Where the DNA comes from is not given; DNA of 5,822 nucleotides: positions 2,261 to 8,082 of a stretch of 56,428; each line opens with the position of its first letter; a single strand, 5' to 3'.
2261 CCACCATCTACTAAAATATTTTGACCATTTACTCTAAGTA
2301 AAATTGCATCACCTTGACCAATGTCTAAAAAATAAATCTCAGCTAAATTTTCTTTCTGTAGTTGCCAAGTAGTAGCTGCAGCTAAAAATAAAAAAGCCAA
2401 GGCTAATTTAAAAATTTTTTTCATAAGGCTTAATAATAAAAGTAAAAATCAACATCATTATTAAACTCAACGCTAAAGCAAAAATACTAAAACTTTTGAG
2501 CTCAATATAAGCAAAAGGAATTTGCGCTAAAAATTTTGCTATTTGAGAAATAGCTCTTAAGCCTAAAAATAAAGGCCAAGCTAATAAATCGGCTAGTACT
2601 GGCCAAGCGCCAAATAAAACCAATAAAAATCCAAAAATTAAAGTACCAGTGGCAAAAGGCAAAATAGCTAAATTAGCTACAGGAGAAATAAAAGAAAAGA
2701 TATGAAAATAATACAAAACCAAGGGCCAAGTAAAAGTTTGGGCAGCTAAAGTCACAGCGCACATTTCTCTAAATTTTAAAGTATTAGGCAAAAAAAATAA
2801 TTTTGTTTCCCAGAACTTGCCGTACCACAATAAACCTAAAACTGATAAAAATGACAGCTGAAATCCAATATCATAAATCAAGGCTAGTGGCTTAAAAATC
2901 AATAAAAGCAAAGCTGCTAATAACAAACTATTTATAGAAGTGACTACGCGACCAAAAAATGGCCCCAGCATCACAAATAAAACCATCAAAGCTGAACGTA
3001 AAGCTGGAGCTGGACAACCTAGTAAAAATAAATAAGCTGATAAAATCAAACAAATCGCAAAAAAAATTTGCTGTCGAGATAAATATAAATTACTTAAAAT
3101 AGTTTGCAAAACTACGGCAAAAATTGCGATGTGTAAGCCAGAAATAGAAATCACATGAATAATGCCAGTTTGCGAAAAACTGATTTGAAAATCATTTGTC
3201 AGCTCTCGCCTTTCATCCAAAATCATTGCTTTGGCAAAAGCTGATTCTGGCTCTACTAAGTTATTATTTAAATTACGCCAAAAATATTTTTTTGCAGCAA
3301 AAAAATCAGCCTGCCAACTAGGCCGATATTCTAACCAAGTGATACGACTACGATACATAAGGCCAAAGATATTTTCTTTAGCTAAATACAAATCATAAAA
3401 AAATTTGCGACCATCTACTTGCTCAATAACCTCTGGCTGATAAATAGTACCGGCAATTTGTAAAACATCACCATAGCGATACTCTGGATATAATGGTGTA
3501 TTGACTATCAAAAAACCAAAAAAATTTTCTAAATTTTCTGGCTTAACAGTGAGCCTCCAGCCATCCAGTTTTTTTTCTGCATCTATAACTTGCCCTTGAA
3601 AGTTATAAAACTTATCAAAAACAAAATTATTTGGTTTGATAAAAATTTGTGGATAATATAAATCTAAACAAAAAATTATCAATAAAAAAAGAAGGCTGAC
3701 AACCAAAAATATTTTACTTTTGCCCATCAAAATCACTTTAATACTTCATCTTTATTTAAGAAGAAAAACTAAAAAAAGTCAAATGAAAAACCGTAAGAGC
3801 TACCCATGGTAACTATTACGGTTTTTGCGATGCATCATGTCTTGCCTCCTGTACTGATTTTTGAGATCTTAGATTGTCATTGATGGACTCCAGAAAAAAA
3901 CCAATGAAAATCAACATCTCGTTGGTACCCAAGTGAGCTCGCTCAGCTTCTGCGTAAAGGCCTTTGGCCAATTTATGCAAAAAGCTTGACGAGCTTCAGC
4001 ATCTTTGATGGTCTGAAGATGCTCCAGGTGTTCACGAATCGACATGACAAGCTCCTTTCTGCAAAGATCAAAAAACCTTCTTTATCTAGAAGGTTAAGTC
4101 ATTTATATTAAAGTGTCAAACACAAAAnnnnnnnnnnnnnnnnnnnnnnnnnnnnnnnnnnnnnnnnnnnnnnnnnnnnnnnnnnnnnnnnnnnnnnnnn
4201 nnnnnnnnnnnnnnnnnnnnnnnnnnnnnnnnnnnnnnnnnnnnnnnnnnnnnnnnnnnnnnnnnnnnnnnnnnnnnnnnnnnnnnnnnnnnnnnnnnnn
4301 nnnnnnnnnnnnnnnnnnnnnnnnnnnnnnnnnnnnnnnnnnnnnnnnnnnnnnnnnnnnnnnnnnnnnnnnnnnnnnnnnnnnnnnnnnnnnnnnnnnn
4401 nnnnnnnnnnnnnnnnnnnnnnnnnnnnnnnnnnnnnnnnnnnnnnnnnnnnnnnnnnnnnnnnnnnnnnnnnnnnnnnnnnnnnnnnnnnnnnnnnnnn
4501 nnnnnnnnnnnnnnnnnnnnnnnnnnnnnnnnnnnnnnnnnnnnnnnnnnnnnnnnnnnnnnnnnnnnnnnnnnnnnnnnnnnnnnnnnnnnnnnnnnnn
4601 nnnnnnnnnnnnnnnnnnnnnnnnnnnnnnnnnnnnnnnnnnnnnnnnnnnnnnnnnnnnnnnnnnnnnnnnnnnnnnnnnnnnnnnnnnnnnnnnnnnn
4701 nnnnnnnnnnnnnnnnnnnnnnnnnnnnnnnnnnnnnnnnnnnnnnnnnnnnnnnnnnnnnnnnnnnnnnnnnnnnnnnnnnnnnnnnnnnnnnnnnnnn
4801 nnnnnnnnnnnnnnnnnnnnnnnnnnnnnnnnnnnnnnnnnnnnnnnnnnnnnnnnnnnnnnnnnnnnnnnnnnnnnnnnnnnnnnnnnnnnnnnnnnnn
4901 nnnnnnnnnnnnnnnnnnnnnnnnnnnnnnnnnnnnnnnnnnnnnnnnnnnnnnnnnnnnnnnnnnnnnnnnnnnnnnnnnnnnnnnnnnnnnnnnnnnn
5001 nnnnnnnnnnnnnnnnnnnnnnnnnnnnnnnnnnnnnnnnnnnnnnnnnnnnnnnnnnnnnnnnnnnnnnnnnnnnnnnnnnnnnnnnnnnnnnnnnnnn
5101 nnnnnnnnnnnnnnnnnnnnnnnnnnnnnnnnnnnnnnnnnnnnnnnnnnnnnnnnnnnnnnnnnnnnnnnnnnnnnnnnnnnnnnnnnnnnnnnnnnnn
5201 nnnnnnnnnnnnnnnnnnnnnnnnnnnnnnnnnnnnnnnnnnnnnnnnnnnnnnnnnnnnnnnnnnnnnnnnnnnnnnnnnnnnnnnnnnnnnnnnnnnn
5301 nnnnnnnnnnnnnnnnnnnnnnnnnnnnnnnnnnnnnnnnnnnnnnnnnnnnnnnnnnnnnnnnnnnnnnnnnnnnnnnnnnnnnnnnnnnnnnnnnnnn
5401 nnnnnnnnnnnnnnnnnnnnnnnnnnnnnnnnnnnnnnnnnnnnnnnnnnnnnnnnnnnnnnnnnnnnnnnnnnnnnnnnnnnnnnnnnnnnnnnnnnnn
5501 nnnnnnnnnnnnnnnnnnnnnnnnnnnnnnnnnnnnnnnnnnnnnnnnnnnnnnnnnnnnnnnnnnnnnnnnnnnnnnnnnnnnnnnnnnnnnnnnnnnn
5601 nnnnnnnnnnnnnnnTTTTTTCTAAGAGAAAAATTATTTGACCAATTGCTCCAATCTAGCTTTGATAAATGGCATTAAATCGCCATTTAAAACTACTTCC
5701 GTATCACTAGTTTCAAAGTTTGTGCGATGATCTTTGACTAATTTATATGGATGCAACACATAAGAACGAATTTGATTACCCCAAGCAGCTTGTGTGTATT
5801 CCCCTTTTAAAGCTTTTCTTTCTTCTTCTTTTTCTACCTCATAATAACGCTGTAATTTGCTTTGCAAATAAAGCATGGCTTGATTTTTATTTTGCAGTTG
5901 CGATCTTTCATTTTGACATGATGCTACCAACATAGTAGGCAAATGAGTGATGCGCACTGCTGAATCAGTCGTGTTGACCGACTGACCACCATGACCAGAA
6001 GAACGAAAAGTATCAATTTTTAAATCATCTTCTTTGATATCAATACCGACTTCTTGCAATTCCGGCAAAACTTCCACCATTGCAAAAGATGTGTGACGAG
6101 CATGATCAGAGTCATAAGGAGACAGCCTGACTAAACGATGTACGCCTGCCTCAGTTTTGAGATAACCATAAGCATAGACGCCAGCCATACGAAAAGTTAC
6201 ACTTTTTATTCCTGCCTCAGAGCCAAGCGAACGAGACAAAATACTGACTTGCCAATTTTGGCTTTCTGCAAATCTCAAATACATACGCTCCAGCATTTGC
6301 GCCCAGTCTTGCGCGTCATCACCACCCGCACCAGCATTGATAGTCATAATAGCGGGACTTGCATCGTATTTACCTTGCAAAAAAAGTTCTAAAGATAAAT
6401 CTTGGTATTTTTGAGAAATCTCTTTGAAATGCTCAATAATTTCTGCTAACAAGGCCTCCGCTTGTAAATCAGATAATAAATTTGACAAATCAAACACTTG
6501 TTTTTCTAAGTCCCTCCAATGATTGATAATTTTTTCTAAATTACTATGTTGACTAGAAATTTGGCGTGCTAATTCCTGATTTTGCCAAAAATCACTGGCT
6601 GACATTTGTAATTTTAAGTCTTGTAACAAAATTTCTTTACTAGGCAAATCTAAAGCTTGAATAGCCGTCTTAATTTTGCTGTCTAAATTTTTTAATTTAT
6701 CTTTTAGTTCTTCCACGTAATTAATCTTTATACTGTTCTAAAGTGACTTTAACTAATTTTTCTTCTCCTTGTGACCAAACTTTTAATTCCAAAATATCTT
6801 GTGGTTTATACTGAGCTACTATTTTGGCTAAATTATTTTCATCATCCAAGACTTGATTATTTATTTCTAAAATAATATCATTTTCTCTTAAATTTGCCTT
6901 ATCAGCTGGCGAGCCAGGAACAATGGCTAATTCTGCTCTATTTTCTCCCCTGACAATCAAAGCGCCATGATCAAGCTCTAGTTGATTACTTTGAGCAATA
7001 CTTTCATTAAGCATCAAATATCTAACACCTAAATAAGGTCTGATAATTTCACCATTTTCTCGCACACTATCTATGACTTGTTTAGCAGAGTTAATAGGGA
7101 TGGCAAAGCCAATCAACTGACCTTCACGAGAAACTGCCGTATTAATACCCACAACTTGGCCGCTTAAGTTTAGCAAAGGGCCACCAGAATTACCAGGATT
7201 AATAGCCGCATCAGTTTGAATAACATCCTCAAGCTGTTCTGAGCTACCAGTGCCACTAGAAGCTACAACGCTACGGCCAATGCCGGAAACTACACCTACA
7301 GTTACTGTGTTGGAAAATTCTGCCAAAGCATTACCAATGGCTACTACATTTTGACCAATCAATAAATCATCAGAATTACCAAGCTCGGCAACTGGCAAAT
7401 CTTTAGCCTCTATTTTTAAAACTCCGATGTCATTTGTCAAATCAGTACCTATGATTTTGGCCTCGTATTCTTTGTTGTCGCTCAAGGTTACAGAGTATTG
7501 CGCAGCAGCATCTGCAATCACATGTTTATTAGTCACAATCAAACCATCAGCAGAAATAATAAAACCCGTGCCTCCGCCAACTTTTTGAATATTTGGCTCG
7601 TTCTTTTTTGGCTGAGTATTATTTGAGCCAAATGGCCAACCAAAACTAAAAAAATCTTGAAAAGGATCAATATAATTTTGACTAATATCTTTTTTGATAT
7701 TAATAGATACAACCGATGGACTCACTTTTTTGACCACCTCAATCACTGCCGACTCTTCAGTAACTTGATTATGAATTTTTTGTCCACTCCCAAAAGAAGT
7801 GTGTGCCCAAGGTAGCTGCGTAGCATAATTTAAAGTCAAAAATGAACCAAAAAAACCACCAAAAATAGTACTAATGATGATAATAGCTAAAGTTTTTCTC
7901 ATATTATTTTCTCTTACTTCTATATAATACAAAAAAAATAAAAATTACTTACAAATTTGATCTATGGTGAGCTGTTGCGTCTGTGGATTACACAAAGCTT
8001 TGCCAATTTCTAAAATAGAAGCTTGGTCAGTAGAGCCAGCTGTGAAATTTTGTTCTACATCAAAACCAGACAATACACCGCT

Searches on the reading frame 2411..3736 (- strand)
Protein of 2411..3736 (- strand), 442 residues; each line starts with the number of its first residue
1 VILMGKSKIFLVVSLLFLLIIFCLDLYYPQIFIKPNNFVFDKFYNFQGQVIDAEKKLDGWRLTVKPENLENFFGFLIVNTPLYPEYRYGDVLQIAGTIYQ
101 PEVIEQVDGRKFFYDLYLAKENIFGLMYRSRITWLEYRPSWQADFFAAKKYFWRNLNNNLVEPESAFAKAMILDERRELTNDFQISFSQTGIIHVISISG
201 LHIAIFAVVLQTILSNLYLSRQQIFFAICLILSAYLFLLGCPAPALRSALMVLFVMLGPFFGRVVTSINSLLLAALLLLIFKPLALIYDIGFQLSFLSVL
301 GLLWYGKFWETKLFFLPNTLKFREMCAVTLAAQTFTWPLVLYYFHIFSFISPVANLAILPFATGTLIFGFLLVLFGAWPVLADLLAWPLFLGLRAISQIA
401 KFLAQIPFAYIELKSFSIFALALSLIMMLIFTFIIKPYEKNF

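Call 45: search_protein_families(library=pfam, proteins=[window:2411-3736:-], max_evalue=0.001)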
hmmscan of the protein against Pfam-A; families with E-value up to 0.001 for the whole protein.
window:2411-3736:- (442 aa): 2 families
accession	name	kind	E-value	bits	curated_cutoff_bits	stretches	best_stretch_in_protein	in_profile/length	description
PF03772.21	Competence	-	4.6e-53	180.8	23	1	171-435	1-267/270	Competence protein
PF13567.11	DUF4131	-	0.00056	20.1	31.6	1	7-131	29-161/165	Domain of unknown function (DUF4131)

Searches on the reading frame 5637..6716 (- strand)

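Call 45: search_protein_families(library=pfam, proteins=[window:5637-6716:-], max_evalue=0.001)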
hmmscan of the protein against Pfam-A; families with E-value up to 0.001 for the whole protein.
window:5637-6716:- (360 aa): 2 families
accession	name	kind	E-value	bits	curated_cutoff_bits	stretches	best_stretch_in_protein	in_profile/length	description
PF03462.23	PCRF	-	3.7e-52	177.4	24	1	31-214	5-194/194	PCRF domain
PF00472.26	RF-1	-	2.5e-39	134.2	35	1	222-331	2-116/116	RF-1 domain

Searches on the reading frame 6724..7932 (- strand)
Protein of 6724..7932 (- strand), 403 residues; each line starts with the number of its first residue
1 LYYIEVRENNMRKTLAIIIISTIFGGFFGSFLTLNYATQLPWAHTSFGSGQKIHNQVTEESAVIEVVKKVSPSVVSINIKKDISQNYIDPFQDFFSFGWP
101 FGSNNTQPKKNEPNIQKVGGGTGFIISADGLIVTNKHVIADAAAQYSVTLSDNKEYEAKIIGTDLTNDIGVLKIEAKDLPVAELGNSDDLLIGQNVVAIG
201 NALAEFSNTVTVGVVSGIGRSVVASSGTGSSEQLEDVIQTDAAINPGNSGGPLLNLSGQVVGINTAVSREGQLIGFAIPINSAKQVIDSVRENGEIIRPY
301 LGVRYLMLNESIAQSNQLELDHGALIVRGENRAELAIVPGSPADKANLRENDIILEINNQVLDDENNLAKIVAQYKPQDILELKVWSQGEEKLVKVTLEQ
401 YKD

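Call 45: search_protein_families(library=pfam, proteins=[window:6724-7932:-], max_evalue=0.001)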
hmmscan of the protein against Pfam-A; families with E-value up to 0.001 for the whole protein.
window:6724-7932:- (403 aa): 7 families
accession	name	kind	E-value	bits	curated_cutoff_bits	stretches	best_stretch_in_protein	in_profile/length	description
PF13365.12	Trypsin_2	-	1.3e-32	113.9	27.6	1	121-263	1-144/144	Trypsin-like peptidase domain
PF00089.32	Trypsin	-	6.4e-19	69.1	20.6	1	121-287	27-220/220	Trypsin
PF17820.7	PDZ_6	-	3.3e-09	36.8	27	1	336-385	4-52/54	PDZ domain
PF13180.12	PDZ_2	-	8.6e-09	36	27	1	300-398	2-80/80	PDZ domain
PF10459.15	Peptidase_S46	-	2e-07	30.5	22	1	115-147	42-75/698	Peptidase S46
PF00595.29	PDZ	-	3e-05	24.8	23.2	1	337-385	32-80/81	PDZ domain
PF04495.20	GRASP55_65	-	3.9e-05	24.4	27.7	1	335-399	48-112/138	GRASP55/65 PDZ-like domain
